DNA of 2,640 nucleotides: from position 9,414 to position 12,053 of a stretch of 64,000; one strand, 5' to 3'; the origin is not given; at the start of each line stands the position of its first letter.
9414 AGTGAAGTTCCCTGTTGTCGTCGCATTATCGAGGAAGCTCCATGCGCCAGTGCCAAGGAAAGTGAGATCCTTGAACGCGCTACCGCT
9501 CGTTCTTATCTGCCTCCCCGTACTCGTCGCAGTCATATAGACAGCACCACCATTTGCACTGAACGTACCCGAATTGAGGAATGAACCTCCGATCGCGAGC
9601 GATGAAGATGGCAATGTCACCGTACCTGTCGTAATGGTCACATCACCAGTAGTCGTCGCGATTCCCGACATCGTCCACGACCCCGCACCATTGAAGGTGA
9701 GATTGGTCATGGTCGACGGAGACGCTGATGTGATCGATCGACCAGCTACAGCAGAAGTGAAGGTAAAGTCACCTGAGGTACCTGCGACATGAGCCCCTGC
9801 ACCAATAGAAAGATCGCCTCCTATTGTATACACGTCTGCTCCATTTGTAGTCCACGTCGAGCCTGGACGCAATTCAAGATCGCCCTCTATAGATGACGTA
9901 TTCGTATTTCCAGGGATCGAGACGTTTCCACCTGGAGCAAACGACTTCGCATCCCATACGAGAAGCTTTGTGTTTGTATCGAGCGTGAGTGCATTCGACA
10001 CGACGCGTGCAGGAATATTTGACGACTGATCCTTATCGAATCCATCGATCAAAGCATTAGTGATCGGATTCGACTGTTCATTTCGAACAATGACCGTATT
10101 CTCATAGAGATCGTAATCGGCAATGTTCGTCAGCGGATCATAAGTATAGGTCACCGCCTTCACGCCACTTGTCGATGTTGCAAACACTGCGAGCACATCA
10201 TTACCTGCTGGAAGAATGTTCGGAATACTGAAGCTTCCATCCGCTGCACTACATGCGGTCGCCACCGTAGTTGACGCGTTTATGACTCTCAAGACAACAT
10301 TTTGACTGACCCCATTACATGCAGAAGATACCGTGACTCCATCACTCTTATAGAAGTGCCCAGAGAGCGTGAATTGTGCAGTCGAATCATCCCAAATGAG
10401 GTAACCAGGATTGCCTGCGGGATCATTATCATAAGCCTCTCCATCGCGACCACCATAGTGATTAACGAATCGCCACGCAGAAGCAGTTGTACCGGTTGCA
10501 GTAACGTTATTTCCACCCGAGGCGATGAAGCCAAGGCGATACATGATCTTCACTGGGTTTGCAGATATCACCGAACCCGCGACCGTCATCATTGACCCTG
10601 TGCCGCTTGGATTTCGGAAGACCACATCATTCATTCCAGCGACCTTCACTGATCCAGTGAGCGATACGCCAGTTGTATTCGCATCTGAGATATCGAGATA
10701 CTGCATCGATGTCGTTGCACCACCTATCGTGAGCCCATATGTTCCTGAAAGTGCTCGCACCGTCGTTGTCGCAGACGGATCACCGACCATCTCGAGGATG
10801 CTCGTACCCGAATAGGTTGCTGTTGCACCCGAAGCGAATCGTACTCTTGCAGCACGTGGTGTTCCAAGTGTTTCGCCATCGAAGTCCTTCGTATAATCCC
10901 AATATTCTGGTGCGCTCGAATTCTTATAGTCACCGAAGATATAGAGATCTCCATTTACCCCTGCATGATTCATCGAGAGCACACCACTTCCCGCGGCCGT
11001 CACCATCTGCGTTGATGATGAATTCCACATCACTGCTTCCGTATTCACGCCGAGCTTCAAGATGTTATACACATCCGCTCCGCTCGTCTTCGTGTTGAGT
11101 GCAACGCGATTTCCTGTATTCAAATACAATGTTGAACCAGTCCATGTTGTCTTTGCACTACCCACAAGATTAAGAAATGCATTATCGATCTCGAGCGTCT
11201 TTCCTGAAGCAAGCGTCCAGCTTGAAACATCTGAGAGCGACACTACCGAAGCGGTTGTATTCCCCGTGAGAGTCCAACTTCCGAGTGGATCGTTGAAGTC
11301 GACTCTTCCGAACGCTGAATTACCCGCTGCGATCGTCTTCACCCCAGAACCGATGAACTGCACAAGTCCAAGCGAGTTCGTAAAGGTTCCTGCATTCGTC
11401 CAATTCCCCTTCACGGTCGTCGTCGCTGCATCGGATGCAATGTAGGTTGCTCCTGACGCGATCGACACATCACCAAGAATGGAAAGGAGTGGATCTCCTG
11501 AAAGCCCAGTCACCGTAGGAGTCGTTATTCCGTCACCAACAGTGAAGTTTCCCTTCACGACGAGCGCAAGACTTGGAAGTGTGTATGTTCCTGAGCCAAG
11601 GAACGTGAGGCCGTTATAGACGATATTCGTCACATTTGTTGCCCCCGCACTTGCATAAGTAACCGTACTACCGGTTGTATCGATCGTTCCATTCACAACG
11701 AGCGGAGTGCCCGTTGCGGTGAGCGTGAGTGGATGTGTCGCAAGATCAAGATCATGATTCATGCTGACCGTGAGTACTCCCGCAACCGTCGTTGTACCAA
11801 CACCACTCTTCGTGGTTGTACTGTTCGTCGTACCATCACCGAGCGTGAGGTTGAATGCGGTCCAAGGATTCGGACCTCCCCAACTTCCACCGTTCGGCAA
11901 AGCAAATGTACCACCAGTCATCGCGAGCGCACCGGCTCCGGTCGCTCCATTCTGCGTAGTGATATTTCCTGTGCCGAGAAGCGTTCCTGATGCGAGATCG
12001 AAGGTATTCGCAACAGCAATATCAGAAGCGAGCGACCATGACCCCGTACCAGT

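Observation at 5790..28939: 18.9 kb single gene for a 6,297-aa surface protein, in a co-oriented cluster with dockerin, Hsp20 and cohesin-like genes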

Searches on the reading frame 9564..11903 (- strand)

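Call 84: search_protein_families(library=pfam, proteins=[window:9564-11903:-], max_evalue=1)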
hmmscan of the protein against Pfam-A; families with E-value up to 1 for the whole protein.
window:9564-11903:- (780 aa): 1 family
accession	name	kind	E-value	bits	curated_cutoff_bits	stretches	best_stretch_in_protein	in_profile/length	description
PF23616.1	Ig_GEX2_N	-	0.15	12.6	27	1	710-769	40-101/105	GEX2 N-terminal Ig-like domain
